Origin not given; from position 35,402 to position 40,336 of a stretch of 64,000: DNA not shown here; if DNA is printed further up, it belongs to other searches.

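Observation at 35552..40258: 1568-aa single-polypeptide fusion of GT2 (Dpm1-like), processive GT2 (QxxRW), Wzx-like flippase and GT4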

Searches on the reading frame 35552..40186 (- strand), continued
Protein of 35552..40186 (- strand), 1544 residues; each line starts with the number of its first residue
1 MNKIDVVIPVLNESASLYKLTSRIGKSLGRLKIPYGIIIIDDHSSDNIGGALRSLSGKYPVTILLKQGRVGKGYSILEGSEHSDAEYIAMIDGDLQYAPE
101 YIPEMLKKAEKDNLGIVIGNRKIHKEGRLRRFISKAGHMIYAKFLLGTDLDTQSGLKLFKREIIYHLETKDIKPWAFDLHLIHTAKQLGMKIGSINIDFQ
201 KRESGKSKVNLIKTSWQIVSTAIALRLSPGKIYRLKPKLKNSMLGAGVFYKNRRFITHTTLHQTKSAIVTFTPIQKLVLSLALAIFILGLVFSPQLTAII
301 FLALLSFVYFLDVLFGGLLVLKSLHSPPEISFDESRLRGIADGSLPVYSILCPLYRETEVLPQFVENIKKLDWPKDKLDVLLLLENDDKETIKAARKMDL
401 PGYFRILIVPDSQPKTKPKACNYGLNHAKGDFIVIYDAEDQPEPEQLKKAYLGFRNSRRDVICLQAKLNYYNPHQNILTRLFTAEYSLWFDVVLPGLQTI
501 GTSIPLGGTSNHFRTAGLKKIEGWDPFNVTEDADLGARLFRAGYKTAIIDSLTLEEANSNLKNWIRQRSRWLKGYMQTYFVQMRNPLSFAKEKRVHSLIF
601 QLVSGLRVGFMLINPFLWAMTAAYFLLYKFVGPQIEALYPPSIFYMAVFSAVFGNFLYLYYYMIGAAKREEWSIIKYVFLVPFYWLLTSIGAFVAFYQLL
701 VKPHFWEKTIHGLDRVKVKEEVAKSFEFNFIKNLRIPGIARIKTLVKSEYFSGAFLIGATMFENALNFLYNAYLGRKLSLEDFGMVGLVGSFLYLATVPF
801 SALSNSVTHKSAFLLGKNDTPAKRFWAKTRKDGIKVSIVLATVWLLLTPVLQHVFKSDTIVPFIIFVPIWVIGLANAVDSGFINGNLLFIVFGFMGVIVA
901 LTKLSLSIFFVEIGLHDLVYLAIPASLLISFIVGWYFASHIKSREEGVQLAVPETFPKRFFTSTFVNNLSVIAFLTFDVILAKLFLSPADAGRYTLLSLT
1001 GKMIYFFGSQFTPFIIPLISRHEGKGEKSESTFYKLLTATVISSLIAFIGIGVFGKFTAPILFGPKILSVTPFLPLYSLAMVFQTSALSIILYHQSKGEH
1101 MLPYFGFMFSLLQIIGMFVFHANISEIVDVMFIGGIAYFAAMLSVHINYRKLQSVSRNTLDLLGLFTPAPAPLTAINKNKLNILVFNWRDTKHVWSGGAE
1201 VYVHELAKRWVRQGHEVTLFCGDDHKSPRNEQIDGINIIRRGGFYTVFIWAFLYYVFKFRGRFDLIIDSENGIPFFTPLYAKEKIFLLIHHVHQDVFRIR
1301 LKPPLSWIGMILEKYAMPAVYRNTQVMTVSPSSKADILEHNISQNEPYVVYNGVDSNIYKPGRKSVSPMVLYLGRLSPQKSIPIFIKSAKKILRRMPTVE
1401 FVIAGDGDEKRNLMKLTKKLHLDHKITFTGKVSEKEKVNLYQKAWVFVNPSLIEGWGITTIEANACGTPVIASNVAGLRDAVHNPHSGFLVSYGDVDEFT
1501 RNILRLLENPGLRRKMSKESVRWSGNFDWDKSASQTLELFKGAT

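Call 38: find_encoding_contigs(protein=P0107, flank=10000, max_places=1)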
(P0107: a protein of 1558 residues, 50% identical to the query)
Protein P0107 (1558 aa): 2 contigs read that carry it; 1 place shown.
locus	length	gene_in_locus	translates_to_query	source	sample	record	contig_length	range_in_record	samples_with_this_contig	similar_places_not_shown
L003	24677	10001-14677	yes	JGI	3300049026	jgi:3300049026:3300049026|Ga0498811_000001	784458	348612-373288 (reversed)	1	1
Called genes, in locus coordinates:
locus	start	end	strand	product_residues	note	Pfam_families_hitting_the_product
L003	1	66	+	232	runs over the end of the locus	PF22935:RM44_endonuclase (weak), PF14622:Ribonucleas_3_3, PF00636:Ribonuclease_3, PF00035:dsrm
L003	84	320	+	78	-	PF00886:Ribosomal_S16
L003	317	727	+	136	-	PF13083:KH_KhpA-B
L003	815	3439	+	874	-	PF07517:SecA_DEAD, PF01043:SecA_PP_bind, PF21090:P-loop_SecA, PF07516:SecA_SW, PF02810:SEC-C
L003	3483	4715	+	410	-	PF25919:BSH_CusB (faint), PF25917:BSH_RND, PF25967:RND-MFP_C (faint), PF25989:YknX_C (weak)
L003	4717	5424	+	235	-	PF00005:ABC_tran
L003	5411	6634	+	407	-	PF12704:MacB_PCD, PF02687:FtsX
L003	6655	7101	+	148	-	-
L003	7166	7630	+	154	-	-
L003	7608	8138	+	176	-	PF02325:CCB3_YggT (weak)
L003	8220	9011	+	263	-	-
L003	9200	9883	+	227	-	-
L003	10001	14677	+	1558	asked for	PF00535:Glycos_transf_2, PF00535:Glycos_transf_2, PF13641:Glyco_tranf_2_3, PF13632:Glyco_trans_2_3, PF13439:Glyco_transf_4, PF13579:Glyco_trans_4_4, PF00534:Glycos_transf_1, PF13692:Glyco_trans_1_4, +2 more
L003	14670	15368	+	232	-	PF13489:Methyltransf_23, PF08241:Methyltransf_11, PF13649:Methyltransf_25 (faint), PF08242:Methyltransf_12 (weak)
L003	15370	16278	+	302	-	PF00535:Glycos_transf_2, PF13641:Glyco_tranf_2_3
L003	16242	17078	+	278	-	PF01522:Polysacc_deac_1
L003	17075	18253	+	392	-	PF13439:Glyco_transf_4, PF13579:Glyco_trans_4_4, PF00534:Glycos_transf_1, PF13692:Glyco_trans_1_4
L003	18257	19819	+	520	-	-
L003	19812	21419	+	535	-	-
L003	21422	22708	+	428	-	-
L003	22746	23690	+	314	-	PF04321:RmlD_sub_bind, PF01073:3Beta_HSD, PF01370:Epimerase, PF02719:Polysacc_synt_2, PF16363:GDP_Man_Dehyd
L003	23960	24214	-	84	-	-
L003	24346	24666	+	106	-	-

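Call 39: search_protein_families(library=pfam, proteins=[L001:20495-22024:+, L001:22021-23649:+, L003:18257-19819:+, L003:19812-21419:+, L003:21422-22708:+, L002:21814-23304:+, L002:15434-16378:+], max_evalue=5)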
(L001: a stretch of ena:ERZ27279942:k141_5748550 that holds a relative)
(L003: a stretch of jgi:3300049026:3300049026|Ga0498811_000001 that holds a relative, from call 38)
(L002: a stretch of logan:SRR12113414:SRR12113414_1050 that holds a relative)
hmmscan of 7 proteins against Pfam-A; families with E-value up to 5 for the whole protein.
L001:20495-22024:+ (509 aa): 0 families

L001:22021-23649:+ (542 aa): 1 family
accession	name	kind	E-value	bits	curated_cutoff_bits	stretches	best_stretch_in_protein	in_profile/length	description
PF08611.15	DUF1774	-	0.13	13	23.5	1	2-47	27-72/95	Fungal protein of unknown function (DUF1774)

L003:18257-19819:+ (520 aa): 1 family
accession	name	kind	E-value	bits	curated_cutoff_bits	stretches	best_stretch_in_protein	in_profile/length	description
PF09990.14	DUF2231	-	0.64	10.5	26.4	1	195-269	28-83/139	Predicted membrane protein (DUF2231)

L003:19812-21419:+ (535 aa): 2 families
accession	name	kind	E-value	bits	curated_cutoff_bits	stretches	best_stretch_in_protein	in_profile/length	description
PF02366.24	PMT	-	5.8e-05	23.2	22.7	1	100-171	83-154/245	Dolichyl-phosphate-mannose-protein mannosyltransferase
PF22041.1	GST_C_7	-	0.12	12.7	27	1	410-479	64-134/140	Glutathione S-transferase, C-terminal domain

L003:21422-22708:+ (428 aa): 1 family
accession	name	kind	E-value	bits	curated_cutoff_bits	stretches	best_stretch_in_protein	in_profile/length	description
PF11790.14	Glyco_hydro_cc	-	0.0046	17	21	1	240-326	139-229/237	Glycosyl hydrolase catalytic core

L002:21814-23304:+ (496 aa): 1 family
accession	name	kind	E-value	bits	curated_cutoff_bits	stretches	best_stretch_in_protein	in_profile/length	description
PF13231.12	PMT_2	-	0.00028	21.6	26.1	1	99-228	23-153/160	Dolichyl-phosphate-mannose-protein mannosyltransferase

L002:15434-16378:+ (314 aa): 6 families
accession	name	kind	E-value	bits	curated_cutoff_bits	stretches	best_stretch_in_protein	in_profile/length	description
PF01636.29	APH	-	0.00038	20.7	23.2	1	203-252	164-213/239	Phosphotransferase enzyme family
PF01163.29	RIO1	-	0.0012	18.9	22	1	208-234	123-149/187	RIO domain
PF03109.22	ABC1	-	0.0016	18.1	22.9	2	95-136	127-167/244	ABC1 atypical kinase-like domain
PF19974.5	TCAD9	-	0.0075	15.9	40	1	209-232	297-320/429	Ternary complex associated domain 9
PF13575.12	DUF4135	-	0.031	13.9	29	1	196-245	133-177/378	Domain of unknown function (DUF4135)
PF18762.7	Kinase-PolyVal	-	0.46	10.9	27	1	208-236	129-157/160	Serine/Threonine/Tyrosine Kinase found in polyvalent proteins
